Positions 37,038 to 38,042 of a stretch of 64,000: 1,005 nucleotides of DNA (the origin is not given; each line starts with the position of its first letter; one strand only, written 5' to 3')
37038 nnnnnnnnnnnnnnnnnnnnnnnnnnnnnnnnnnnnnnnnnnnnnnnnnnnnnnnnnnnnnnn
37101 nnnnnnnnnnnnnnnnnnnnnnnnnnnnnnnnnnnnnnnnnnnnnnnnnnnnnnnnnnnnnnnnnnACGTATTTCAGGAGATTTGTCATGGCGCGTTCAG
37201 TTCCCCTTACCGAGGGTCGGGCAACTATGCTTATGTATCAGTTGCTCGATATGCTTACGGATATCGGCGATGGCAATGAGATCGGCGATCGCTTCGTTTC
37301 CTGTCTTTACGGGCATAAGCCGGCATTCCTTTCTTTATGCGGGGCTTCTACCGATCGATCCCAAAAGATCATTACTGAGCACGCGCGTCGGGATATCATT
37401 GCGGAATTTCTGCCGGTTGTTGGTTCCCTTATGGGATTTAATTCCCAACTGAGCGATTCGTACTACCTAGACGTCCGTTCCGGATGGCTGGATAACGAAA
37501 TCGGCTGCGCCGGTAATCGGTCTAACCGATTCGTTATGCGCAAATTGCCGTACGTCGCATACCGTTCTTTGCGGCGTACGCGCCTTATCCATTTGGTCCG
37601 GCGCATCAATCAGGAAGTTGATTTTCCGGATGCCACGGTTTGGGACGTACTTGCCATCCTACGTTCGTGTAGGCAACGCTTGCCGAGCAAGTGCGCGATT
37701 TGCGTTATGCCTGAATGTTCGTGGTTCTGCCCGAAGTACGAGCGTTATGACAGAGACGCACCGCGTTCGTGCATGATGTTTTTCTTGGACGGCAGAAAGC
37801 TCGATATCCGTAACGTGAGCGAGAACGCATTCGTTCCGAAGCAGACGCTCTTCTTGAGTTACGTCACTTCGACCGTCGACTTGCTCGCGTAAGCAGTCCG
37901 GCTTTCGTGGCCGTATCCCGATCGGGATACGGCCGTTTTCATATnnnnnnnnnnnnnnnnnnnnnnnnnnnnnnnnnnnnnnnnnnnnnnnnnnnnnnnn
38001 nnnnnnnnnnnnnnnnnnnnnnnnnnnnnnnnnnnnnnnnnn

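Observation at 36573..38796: Divergent pair of unknown genes (SLATT-like 2-TM membrane protein and a Cys-rich protein) with tandem TCGAAA repeats between them, next to a stand-alone Cas4-like nuclease; a possible defence or conflict module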

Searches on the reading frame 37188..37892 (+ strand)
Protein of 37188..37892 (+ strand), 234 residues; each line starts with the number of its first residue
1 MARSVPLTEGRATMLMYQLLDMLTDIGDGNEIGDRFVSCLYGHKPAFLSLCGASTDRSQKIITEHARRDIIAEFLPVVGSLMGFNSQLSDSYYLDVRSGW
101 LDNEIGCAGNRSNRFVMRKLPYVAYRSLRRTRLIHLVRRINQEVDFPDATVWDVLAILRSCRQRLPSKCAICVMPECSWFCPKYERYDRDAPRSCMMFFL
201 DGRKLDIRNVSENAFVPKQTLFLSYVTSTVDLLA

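Call 3: search_protein_families(library=pfam, proteins=[window:37188-37892:+], max_evalue=1)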
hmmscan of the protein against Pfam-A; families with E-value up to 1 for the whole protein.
window:37188-37892:+ (234 aa): 0 families

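Call 4: search_protein_families(library=padloc, proteins=[window:37188-37892:+], max_evalue=1)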
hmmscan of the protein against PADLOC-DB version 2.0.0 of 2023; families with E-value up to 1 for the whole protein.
window:37188-37892:+ (234 aa): 0 families

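Call 5: search_protein_families(library=ncbifam, proteins=[window:37188-37892:+], max_evalue=1)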
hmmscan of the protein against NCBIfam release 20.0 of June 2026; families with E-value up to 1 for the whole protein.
window:37188-37892:+ (234 aa): 0 families

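Call 9: find_homologous_proteins(query=window:37188-37892:+)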
Query window:37188-37892:+ (234 aa): 4 proteins with E <= 0.001 among 172 candidates.
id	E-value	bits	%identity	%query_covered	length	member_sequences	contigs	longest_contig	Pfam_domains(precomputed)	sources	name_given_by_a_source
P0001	1.8e-156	537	100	100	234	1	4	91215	-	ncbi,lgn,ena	-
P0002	2.8e-105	369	71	100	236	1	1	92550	-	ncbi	-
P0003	2.5e-89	317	65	91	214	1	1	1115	-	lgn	-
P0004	2.0e-83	298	61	100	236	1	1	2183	-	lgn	-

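Call 10: find_encoding_contigs(protein=P0002, flank=8000, max_places=4)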
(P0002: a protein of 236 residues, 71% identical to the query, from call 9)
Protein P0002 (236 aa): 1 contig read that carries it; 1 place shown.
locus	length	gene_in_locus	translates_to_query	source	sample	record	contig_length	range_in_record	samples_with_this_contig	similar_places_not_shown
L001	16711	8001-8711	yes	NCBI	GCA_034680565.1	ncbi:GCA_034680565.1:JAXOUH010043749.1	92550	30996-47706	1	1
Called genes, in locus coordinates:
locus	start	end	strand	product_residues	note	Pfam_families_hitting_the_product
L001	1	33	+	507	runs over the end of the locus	PF13541:ChlI, PF01078:Mg_chelatase, PF07728:AAA_5, PF00493:MCM (weak), PF13335:Mg_chelatase_C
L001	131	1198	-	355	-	-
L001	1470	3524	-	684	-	PF01138:RNase_PH, PF00013:KH_1 (weak), PF00575:S1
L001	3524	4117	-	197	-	PF01936:NYN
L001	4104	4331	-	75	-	PF00312:Ribosomal_S15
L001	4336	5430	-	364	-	PF23459:S1_RRP5 (faint), PF00575:S1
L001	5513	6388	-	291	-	-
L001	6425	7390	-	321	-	-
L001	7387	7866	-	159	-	PF18967:PycTM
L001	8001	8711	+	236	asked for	-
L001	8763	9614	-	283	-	PF12705:PDDEXK_1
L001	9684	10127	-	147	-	-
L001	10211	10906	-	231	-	-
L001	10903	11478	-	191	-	PF04542:Sigma70_r2, PF08281:Sigma70_r4_2, PF04545:Sigma70_r4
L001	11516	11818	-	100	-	PF01741:MscL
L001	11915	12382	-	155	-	-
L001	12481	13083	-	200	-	PF00300:His_Phos_1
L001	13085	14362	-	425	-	PF03952:Enolase_N, PF00113:Enolase_C, PF13378:MR_MLE_C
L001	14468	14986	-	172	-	PF07823:CPDase, PF13563:2_5_RNA_ligase2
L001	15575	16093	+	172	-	PF07823:CPDase, PF13563:2_5_RNA_ligase2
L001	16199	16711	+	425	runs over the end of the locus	PF03952:Enolase_N, PF00113:Enolase_C, PF13378:MR_MLE_C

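Call 11: find_encoding_contigs(protein=P0004, flank=5000, max_places=4)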
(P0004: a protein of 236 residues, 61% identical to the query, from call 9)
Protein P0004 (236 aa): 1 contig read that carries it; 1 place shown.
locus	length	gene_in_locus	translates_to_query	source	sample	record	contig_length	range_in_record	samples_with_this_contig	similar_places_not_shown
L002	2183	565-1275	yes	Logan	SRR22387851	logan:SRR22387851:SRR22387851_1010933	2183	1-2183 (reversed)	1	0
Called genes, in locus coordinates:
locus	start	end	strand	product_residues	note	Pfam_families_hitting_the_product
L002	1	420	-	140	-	?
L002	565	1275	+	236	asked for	-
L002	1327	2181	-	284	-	?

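Call 12: find_encoding_contigs(protein=P0001, flank=8000, max_places=4)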
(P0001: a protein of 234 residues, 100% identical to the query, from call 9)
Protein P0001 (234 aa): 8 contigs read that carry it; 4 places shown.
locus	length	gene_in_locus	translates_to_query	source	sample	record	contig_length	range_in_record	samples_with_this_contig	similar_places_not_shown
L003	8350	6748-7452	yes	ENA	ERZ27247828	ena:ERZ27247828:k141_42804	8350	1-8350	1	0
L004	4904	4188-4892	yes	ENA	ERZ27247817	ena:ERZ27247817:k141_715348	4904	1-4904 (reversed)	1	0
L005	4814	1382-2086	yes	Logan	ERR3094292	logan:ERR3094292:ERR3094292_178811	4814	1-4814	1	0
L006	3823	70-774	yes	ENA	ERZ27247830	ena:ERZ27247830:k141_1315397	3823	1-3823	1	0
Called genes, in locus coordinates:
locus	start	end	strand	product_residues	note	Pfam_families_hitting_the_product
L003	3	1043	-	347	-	?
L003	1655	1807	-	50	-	-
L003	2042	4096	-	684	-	PF01138:RNase_PH, PF00013:KH_1 (weak), PF00575:S1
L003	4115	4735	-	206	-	PF01936:NYN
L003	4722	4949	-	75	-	PF00312:Ribosomal_S15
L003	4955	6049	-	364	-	PF23459:S1_RRP5 (faint), PF00575:S1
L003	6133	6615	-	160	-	PF18967:PycTM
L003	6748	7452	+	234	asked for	-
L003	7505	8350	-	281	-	?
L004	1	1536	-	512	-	?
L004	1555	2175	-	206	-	PF01936:NYN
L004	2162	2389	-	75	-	PF00312:Ribosomal_S15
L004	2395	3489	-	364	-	PF23459:S1_RRP5 (faint), PF00575:S1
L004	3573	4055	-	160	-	PF18967:PycTM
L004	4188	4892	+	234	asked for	-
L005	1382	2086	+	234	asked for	-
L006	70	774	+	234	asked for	-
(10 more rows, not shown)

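Call 14: search_protein_families(library=pfam, proteins=[L001:6425-7390:-, L001:5513-6388:-, L001:7387-7866:-, L001:8763-9614:-, L001:9684-10127:-, L001:10211-10906:-], max_evalue=1)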
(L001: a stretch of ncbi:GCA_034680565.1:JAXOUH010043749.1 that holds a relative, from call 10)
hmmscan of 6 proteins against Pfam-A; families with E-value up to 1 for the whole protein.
L001:6425-7390:- (321 aa): 1 family
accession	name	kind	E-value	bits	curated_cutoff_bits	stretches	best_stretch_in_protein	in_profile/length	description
PF04667.22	Endosulfine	-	0.009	16.5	29.8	0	91-127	15-51/80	cAMP-regulated phosphoprotein/endosulfine conserved region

L001:5513-6388:- (291 aa): 4 families
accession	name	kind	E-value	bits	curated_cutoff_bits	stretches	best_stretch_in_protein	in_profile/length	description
PF01366.23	PRTP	-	0.12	10.9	24.6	1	51-164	398-491/656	Herpesvirus processing and transport protein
PF18504.6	Csm1_N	-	0.13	13.1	26.3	1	88-123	27-62/70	Csm1 N-terminal domain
PF04977.20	DivIC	-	0.13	12.5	28.9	0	132-172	10-50/80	Septum formation initiator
PF16326.10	ABC_tran_CTD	-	0.15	12.8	32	1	99-158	5-60/69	ABC transporter C-terminal domain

L001:7387-7866:- (159 aa): 2 families
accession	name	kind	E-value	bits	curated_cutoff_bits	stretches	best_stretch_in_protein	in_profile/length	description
PF18967.5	PycTM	-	2.9e-11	44.2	27.2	1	54-145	7-104/107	Pycsar effector protein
PF15807.10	MAP17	-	0.14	12.6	29.6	1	28-102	3-78/122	Membrane-associated protein 117 kDa, PDZK1-interacting protein 1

L001:8763-9614:- (283 aa): 3 families
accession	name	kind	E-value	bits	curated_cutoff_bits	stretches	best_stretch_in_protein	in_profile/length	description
PF12705.13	PDDEXK_1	-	1.1e-12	48.8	22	2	80-243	91-243/247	PD-(D/E)XK nuclease superfamily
PF02011.21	Glyco_hydro_48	-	0.031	13.3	25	1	150-173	338-361/619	Glycosyl hydrolase family 48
PF01930.23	Cas_Cas4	-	0.061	13.8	22.7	1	155-243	78-155/160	Domain of unknown function DUF83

L001:9684-10127:- (147 aa): 3 families
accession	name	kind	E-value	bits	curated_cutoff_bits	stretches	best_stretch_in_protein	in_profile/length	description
PF10925.13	DUF2680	-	0.0022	18.5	25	1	97-126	24-53/57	Protein of unknown function (DUF2680)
PF10415.14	FumaraseC_C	-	0.026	15.4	32.5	1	58-90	19-52/54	Fumarase C C-terminus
PF05158.18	RNA_pol_Rpc34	-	0.14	12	28.4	1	72-127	23-81/332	RNA polymerase Rpc34 subunit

L001:10211-10906:- (231 aa): 2 families
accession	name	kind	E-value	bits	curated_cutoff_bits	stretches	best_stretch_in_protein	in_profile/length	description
PF06781.17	CrgA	-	0.053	14.1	24.8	1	17-67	22-70/89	Cell division protein CrgA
PF12911.12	OppC_N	-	0.068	13.5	23.9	1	117-136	22-41/53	N-terminal TM domain of oligopeptide transport permease C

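Call 23: predict_structure(alignment_id=A1)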
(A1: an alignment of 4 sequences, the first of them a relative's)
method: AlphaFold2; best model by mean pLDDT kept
length: 234 residues; sequences in the alignment: 4
mean_pLDDT: 51.4   pTM: 0.45
mean pLDDT of the five models: 51.4, 39.8, 38.5, 37.7, 36.3
residues with pLDDT >= 90: 0; 70-90: 15; 50-70: 105; < 50: 114
segments of 3 or more residues with pLDDT < 50: 1-7, 25-37, 44-111, 123-128, 176-188, 228-231
pLDDT, mean of each block of 10 residues (from residue 1): 43 55 45 47 49 44 46 42 32 31 40 52 49 65 62 66 64 52 43 66 69 61 58 49
secondary structure, 60 per line:
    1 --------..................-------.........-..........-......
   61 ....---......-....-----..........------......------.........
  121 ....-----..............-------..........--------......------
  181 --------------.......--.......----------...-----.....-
elements in order: H9-26 H34-42 H44-53 H55-64 H68-73 H75-78 H84-93 H100-105 H112-124 H130-143 H151-160 E169-174 E195-201 E204-210 E221-223 H229-233

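Call 25: search_protein_representatives(alignment_id=A1)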
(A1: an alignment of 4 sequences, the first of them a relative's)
Query: 4 sequences, 235 profile positions. Proteins with E-value up to 0.001 (for the whole library): 9; up to 1e-10: 6; up to 1e-30: 3. The best 9 are listed.
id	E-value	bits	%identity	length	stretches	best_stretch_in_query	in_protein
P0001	6.1e-138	474.1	-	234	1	1-235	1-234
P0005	2.4e-73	262.7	-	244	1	1-234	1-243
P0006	2.0e-46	174.6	-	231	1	1-235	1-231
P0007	2.7e-21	92.3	-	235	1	75-235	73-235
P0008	3.4e-13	65.8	-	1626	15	1-55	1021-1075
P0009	7.1e-11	58.2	-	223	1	32-233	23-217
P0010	1.6e-10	57.1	-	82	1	152-235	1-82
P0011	2.4e-09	53.2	-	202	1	64-229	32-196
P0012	7.6e-07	45.0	-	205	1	59-233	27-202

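Call 27: find_encoding_contigs(protein=P0006, flank=6000, max_places=4)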
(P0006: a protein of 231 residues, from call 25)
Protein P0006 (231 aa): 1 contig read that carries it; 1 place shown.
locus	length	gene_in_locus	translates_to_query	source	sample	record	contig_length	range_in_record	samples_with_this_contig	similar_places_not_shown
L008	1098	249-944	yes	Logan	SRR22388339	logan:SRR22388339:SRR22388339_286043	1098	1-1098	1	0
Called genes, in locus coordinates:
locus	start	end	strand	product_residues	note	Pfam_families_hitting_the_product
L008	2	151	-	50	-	?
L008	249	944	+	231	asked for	-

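Call 28: find_encoding_contigs(protein=P0005, flank=6000, max_places=4)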
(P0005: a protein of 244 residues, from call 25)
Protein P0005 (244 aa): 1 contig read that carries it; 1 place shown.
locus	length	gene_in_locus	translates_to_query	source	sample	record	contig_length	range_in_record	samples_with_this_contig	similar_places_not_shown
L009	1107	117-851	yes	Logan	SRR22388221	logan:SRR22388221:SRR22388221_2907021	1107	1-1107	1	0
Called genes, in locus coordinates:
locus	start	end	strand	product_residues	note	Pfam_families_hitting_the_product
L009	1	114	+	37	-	?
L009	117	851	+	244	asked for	-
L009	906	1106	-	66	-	?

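Call 29: find_encoding_contigs(protein=P0007, flank=6000, max_places=4)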
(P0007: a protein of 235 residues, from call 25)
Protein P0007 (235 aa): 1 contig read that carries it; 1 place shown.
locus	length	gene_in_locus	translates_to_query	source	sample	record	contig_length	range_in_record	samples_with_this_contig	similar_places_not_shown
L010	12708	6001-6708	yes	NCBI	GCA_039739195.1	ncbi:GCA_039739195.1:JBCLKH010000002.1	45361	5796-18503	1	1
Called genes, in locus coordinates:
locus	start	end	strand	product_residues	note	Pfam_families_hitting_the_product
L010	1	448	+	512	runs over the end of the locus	PF13541:ChlI, PF00158:Sigma54_activat (faint), PF01078:Mg_chelatase, PF07728:AAA_5, PF00493:MCM, PF13335:Mg_chelatase_C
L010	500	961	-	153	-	-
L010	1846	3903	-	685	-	PF01138:RNase_PH, PF03725:RNase_PH_C (faint), PF01138:RNase_PH, PF00013:KH_1, PF00575:S1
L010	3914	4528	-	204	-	PF01936:NYN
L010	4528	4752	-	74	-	PF00312:Ribosomal_S15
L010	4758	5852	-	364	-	PF00575:S1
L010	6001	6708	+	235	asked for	-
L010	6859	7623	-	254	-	-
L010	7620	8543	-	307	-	-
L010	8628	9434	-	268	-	PF12705:PDDEXK_1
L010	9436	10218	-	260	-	PF02673:BacA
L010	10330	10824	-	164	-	-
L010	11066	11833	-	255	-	PF04542:Sigma70_r2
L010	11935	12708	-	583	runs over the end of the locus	PF05970:PIF1, PF13245:AAA_19, PF13401:AAA_22 (weak), PF13604:AAA_30, PF21530:Pif1_2B_dom (faint), PF14493:HTH_40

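Call 30: find_encoding_contigs(protein=P0009, flank=6000, max_places=4)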
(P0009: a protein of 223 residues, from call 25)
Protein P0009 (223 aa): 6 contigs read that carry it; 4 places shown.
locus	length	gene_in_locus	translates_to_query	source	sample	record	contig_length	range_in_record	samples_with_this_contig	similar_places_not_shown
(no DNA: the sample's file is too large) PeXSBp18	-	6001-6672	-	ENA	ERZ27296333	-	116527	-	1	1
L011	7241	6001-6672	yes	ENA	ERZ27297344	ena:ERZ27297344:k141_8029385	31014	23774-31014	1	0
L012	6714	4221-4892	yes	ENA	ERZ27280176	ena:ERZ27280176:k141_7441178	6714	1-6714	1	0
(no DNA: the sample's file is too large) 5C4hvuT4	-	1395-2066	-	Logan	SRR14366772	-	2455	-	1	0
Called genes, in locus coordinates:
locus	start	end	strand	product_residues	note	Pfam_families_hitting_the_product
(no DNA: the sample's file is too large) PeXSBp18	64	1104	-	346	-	-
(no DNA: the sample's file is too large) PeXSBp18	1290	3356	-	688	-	PF01138:RNase_PH, PF03726:PNPase (weak), PF01138:RNase_PH, PF00013:KH_1 (weak), PF00575:S1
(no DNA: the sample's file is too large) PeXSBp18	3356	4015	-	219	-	PF01936:NYN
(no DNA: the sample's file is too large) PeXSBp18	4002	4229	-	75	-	PF00312:Ribosomal_S15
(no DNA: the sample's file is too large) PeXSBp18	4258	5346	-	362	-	PF23459:S1_RRP5 (faint), PF00575:S1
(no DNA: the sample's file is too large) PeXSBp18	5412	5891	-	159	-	PF18967:PycTM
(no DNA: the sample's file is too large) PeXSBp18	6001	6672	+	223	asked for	-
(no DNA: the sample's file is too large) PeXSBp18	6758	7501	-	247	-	-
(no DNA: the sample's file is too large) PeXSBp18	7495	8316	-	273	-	PF00215:OMPdecase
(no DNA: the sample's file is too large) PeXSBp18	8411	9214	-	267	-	PF12705:PDDEXK_1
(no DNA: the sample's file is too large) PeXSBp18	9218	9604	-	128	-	PF09945:DUF2177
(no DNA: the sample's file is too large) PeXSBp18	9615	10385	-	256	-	PF02673:BacA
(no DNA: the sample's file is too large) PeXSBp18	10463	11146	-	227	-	-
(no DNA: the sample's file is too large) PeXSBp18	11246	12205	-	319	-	PF09925:DUF2157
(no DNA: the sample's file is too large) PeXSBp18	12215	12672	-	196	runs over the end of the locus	-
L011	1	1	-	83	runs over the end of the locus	-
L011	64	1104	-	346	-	-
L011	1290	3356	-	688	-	PF01138:RNase_PH, PF03726:PNPase (weak), PF01138:RNase_PH, PF00013:KH_1 (weak), PF00575:S1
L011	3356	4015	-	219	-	PF01936:NYN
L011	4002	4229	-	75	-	PF00312:Ribosomal_S15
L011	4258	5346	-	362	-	PF23459:S1_RRP5 (faint), PF00575:S1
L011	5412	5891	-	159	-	PF18967:PycTM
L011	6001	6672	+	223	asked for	-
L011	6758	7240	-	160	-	?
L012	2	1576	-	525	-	?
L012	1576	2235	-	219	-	PF01936:NYN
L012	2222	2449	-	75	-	PF00312:Ribosomal_S15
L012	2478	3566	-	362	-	PF23459:S1_RRP5 (faint), PF00575:S1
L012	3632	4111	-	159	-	PF18967:PycTM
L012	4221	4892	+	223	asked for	-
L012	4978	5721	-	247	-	-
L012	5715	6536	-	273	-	PF00215:OMPdecase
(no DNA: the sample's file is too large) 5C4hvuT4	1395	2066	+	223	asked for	-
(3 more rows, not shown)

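Call 32: find_homologous_proteins(query=A3, max_evalue=0.01)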
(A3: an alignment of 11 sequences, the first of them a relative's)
Query A3 (11 sequences) (234 aa, profile of the alignment): 7 proteins with E <= 0.01 among 4070 candidates.
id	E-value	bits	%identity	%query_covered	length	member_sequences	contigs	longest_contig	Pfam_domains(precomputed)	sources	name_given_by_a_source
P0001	1.9e-104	366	100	100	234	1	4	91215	-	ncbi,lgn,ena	-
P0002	5.5e-100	352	71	100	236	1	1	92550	-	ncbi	-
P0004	1.2e-98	347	61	100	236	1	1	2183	-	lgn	-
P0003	5.8e-92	325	65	91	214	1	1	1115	-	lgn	-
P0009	1.0e-73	266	24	86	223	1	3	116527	-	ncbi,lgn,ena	-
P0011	1.1e-71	259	27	81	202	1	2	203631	-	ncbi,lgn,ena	-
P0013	4.2e-69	251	27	67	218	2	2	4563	-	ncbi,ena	-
